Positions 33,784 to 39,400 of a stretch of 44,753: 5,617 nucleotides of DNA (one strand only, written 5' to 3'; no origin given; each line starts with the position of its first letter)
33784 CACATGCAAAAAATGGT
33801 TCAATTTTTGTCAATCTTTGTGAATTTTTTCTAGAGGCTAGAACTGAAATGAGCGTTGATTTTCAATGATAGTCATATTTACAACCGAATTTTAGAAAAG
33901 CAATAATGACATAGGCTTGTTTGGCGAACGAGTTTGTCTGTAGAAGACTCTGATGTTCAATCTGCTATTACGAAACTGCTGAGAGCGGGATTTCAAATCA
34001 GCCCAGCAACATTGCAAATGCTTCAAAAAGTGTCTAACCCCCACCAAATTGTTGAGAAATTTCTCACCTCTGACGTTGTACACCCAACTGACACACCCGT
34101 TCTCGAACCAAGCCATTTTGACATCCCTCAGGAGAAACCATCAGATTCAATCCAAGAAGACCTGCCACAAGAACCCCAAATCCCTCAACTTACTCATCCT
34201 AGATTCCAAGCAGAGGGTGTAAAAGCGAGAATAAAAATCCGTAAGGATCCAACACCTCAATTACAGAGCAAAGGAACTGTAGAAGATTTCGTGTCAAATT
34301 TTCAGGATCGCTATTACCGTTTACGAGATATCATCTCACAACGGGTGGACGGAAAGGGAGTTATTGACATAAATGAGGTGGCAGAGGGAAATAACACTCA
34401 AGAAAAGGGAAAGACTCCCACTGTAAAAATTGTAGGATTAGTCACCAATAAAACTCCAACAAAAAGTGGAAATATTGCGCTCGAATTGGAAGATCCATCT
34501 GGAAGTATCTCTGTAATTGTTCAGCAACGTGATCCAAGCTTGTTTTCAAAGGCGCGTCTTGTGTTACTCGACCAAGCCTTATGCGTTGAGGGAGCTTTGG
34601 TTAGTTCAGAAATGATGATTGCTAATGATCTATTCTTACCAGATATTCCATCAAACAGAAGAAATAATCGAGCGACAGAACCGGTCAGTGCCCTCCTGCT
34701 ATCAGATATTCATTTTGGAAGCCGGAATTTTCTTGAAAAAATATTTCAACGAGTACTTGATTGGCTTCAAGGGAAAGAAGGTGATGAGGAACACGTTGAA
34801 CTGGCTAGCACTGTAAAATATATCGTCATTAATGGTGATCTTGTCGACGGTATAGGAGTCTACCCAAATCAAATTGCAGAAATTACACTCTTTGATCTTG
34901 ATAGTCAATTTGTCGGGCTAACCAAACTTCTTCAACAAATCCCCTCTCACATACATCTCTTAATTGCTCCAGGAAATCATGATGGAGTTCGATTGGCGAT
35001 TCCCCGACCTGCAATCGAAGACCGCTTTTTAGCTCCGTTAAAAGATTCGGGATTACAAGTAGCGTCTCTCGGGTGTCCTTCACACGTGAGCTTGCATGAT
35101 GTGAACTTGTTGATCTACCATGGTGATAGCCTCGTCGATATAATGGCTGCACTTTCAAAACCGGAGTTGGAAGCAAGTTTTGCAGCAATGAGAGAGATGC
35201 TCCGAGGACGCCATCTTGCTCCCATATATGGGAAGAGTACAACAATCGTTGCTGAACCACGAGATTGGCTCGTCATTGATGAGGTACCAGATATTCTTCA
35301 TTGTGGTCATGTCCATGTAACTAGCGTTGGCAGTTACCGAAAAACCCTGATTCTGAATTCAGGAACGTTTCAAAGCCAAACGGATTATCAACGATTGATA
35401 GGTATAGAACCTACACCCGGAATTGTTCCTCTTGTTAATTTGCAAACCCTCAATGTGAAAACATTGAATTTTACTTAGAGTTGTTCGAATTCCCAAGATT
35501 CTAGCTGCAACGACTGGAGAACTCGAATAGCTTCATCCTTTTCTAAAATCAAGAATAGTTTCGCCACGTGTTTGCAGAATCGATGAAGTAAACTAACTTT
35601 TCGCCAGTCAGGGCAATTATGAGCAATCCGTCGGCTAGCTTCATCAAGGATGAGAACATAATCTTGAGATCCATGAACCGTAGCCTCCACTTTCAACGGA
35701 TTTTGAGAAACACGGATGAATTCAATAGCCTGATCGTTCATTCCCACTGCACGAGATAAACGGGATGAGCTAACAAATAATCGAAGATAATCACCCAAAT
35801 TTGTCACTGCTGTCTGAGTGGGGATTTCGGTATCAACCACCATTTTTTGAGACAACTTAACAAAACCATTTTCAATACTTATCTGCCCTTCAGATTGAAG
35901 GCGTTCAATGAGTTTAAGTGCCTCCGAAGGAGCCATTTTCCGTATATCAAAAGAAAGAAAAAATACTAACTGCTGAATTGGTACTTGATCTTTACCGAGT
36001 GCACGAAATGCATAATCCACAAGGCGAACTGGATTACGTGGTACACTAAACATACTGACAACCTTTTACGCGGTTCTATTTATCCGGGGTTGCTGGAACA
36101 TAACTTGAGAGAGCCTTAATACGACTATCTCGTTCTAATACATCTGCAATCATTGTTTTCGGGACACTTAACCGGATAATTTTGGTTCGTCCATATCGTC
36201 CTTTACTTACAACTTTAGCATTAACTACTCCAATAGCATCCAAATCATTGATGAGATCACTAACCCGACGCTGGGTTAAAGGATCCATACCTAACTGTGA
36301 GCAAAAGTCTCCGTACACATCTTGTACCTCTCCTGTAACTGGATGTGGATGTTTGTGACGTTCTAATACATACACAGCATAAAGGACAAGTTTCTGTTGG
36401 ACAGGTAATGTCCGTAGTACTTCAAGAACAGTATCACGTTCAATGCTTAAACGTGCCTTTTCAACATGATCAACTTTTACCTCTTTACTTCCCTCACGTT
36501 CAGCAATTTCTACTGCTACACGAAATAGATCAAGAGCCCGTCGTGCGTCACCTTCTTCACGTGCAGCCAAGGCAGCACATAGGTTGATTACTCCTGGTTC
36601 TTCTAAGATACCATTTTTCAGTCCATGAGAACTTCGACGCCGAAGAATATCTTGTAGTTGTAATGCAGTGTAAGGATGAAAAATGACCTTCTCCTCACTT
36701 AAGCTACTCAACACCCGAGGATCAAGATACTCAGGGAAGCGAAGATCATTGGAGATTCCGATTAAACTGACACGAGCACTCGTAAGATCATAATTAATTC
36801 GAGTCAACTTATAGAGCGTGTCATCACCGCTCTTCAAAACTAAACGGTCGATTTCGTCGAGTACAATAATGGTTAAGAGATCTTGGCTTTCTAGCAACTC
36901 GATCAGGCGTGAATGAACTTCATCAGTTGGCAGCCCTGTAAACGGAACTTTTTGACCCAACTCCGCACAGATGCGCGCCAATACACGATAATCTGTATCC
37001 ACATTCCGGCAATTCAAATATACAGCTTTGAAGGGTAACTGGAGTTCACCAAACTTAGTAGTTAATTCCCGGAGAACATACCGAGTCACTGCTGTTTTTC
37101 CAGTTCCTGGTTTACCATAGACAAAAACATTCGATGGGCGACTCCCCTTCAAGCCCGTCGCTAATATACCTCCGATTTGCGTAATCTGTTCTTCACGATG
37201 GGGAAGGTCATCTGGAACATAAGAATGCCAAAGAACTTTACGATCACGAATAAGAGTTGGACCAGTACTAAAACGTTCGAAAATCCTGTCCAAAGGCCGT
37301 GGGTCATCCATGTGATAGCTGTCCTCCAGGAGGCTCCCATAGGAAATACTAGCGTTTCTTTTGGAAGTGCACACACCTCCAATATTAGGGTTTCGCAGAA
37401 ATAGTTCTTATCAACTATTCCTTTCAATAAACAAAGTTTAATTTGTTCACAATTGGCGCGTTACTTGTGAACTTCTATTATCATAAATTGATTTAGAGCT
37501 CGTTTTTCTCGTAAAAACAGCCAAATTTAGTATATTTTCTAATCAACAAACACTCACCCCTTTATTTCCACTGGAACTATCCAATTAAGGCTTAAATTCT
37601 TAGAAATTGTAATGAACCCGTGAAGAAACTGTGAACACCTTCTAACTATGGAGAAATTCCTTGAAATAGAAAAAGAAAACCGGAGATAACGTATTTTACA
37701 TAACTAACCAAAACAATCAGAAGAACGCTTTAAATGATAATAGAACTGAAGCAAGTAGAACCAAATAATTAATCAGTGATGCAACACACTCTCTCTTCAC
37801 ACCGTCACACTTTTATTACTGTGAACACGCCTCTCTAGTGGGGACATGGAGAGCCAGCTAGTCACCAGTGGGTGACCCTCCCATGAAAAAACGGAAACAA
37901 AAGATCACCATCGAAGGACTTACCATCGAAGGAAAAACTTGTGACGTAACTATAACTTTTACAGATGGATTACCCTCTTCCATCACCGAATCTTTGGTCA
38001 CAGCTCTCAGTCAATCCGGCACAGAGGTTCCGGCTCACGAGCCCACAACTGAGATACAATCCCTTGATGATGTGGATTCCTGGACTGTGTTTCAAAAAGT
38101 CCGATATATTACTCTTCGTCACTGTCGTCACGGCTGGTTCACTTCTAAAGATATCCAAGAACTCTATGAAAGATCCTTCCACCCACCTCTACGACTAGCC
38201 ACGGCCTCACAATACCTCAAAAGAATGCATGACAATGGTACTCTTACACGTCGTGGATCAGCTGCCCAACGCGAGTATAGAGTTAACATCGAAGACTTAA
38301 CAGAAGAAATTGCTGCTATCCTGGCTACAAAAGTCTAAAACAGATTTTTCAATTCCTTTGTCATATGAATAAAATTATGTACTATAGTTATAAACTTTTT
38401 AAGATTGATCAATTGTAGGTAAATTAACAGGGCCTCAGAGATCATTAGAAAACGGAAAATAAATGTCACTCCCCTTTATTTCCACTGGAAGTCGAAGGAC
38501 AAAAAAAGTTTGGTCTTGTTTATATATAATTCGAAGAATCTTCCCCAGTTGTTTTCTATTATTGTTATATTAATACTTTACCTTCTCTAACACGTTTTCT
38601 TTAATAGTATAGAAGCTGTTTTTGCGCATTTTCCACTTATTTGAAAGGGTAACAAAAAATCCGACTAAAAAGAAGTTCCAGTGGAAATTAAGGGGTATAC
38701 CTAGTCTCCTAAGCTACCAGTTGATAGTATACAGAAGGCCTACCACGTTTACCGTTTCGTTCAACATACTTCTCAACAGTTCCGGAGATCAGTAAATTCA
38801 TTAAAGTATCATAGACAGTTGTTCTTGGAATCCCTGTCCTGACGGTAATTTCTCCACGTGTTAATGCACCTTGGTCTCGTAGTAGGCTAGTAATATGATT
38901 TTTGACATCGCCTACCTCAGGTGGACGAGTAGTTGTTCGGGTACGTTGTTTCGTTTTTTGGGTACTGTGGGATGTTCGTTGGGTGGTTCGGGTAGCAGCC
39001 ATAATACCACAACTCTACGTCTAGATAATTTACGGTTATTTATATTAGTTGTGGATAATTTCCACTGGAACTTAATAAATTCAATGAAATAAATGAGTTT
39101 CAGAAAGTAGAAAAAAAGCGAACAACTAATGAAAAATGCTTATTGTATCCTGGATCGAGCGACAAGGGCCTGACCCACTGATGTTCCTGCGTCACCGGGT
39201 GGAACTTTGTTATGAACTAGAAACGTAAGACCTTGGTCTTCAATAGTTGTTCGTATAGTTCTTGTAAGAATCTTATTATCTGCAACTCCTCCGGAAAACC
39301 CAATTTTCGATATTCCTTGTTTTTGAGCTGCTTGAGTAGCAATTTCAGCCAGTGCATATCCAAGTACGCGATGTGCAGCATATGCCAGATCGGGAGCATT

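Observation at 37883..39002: Two small winged-helix genes are embedded in the origin and transcribed convergently into the unwinding element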

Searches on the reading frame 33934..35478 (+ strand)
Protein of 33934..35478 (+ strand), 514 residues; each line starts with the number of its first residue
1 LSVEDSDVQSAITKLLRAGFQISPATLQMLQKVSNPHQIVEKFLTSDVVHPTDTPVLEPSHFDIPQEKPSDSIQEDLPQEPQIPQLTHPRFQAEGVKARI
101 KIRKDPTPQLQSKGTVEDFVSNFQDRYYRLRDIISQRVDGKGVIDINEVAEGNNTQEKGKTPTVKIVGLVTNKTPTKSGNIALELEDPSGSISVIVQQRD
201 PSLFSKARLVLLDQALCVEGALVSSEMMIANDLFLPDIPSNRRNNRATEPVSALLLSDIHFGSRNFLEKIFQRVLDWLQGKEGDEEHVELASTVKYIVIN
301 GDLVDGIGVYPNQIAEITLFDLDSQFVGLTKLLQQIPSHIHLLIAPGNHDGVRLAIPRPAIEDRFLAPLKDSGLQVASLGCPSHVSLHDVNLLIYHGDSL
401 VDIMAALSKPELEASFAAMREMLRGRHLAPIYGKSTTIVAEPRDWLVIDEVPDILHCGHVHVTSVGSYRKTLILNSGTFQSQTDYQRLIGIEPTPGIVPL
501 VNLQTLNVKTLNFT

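Call 7: search_protein_families(library=pfam, proteins=[window:33934-35478:+], max_evalue=1)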
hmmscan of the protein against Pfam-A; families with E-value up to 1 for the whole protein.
window:33934-35478:+ (514 aa): 6 families
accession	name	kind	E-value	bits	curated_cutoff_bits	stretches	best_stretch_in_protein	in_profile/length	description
PF04042.21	DNA_pol_E_B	-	4e-15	56.2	29.1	1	255-459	3-203/210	DNA polymerase alpha/epsilon subunit B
PF00149.33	Metallophos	-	8.2e-09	36.6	21.5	1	254-462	4-190/191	Calcineurin-like phosphoesterase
PF12850.12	Metallophos_2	-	3.1e-05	24.5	27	1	341-485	50-141/154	Calcineurin-like phosphoesterase superfamily domain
PF01336.31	tRNA_anti-codon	-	0.00056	20.2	27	1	164-225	1-60/75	OB-fold nucleic acid binding domain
PF15072.12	HROB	-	0.16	12.4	30.8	1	166-201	6-41/85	Homologous recombination OB-fold protein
PF06777.17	HBB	-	0.19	11.8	30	0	467-494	136-163/190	Helical and beta-bridge domain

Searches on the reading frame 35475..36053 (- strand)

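Call 7: search_protein_families(library=pfam, proteins=[window:35475-36053:-], max_evalue=1)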
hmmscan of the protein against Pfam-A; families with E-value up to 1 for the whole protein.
window:35475-36053:- (192 aa): 4 families
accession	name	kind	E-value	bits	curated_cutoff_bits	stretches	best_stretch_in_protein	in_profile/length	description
PF09999.14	DUF2240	-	1.8e-05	24.8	22.3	1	12-67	6-61/144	Uncharacterized protein conserved in archaea (DUF2240)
PF09106.17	SelB-wing_2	-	0.037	14.6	22.3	1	39-67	29-57/57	Elongation factor SelB, winged helix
PF04434.22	SWIM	-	0.24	11.4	19.6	1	146-168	16-35/38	SWIM zinc finger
PF04428.19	Choline_kin_N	-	0.26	11.4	22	1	172-188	27-43/51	Choline kinase N terminus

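Call 8: search_protein_families(library=ncbifam, proteins=[window:35475-36053:-], max_evalue=1)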
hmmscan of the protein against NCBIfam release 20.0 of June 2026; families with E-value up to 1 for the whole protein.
window:35475-36053:- (192 aa): 0 families

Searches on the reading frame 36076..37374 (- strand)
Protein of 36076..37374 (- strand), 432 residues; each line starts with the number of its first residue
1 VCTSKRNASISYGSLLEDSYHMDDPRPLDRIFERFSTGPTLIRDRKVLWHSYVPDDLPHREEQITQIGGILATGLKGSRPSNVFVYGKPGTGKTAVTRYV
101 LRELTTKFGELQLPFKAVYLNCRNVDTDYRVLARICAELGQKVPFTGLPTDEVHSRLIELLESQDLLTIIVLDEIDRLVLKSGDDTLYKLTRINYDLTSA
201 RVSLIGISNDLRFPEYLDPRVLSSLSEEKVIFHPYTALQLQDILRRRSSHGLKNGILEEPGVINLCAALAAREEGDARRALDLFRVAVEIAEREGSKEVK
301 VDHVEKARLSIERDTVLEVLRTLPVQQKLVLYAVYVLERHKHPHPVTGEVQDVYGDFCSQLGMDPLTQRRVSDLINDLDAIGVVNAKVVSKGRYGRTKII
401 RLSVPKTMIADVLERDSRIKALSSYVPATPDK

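Call 7: search_protein_families(library=pfam, proteins=[window:36076-37374:-], max_evalue=1)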
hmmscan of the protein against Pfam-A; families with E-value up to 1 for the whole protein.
window:36076-37374:- (432 aa): 29 families (the best 25 are shown)
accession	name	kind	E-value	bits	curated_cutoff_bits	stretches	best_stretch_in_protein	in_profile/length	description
PF09079.17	Cdc6_C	-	1e-29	102.8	25.1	1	318-410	1-94/96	CDC6, C terminal winged helix domain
PF22703.2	Cdc6_lid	-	2.4e-22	79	27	1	241-308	1-67/68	Cdc6 AAA+ ATPase-type lid domain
PF13401.12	AAA_22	-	2.5e-14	54.1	27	1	80-208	5-124/130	AAA domain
PF13191.12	AAA_16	-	4.9e-10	40.6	32.6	1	57-178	2-144/167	AAA ATPase domain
PF00004.35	AAA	-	8e-10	39.7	21.2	1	84-224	2-121/131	ATPase family associated with various cellular activities (AAA)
PF22606.2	Cdc6-ORC-like_ATPase_lid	-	1.9e-07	31.4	27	1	235-294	1-59/60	Cdc6/ORC-like, ATPase lid domain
PF05621.17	TniB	-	2.5e-06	27.5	22.4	1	75-179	30-132/189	Bacterial TniB protein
PF01637.24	ATPase_2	-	0.00019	21.7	33.2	1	60-195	4-140/225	ATPase domain predominantly from Archaea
PF05496.18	RuvB_N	-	0.00059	20.1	27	1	76-108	29-61/159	Holliday junction DNA helicase RuvB P-loop domain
PF09848.15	SLFN-g3_helicase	-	0.00094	19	24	1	82-184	3-97/354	Schlafen group 3, DNA/RNA helicase domain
PF24883.2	NPHP3_N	-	0.0015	19.2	24.8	1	79-137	21-73/164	Nephrocystin 3, N-terminal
PF00931.28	NB-ARC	-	0.0016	18.2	23.5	1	77-175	15-109/248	NB-ARC domain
PF05729.18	NACHT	-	0.0021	18.4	26.7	1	83-181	3-96/167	NACHT domain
PF00270.35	DEAD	-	0.0071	16.5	26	0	81-103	15-37/167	DEAD/DEAH box helicase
PF16193.11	AAA_assoc_2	-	0.0085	16.8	34.3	1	266-307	12-54/81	AAA C-terminal domain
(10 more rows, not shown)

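Call 8: search_protein_families(library=ncbifam, proteins=[window:36076-37374:-], max_evalue=1)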
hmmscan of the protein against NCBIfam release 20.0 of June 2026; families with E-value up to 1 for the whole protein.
window:36076-37374:- (432 aa): 19 families
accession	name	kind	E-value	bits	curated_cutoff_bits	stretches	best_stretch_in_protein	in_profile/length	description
NF001625.0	PRK00411.1-3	equivalog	2.7e-158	527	501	1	27-425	6-405/415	ORC1-type DNA replication protein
TIGR02928.1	TIGR02928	subfamily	6.9e-127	423.3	181.3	1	41-402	1-366/366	orc1/cdc6 family replication initiation protein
NF001623.0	PRK00411.1-1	equivalog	4.6e-66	223.2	311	1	31-408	7-393/411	ORC1-type DNA replication protein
NF001624.0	PRK00411.1-2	subfamily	3.4e-58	197.3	354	1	40-413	12-372/374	ORC1-type DNA replication protein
NF001626.0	PRK00411.1-5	equivalog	4.6e-47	160.6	417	1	38-411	13-372/374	ORC1-type DNA replication protein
TIGR02902.1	spore_lonB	equivalog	4.9e-05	22.1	723.3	1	64-106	68-112/531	ATP-dependent protease LonB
NF047389.1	ATPase_Sll1717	subfamily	0.00059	19.1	75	1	79-103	28-52/454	P-loop ATPase, Sll1717 family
NF000868.0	PRK00080.1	equivalog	0.0016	17.4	282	0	72-108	43-79/330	Holliday junction branch migration DNA helicase RuvB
NF042959.1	IteA_antiphage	equivalog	0.0023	17.2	510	1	79-105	124-150/367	anti-phage ATPase IteA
TIGR00635.1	ruvB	equivalog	0.0049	16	299.05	1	74-108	24-58/305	Holliday junction branch migration DNA helicase RuvB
NF009883.0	PRK13341.1-4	equivalog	0.0065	14.4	668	1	64-113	39-88/729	AAA family ATPase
NF009881.0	PRK13341.1-2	equivalog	0.015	13.2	651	1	64-106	36-78/736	AAA family ATPase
TIGR02903.1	spore_lon_C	equivalog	0.017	13.6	678.8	1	75-105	170-200/615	Lon family ATP-dependent protease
TIGR01618.1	phage_P_loop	hypoth_equivalog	0.021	14.4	138.75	1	76-100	9-32/220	phage nucleotide-binding protein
NF003069.1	PRK03992.1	subfamily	0.049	12.8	500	1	79-108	164-193/379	proteasome-activating nucleotidase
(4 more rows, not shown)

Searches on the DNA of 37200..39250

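Call 73: search_rna_families(source=window, start=37200, end=39250, threshold=evalue, max_evalue=1)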
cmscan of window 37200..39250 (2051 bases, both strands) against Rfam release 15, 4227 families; matches with E-value up to 1: 2.
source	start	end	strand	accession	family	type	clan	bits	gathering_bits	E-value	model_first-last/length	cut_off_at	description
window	38471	38695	-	RF04150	MIR2655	Gene; miRNA;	-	27.2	122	0.15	29-238/267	no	MIR2655 microRNA precursor family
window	37398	37476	+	RF00078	MicA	Gene; sRNA;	-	25.4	41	0.38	1-75/75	no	MicA sRNA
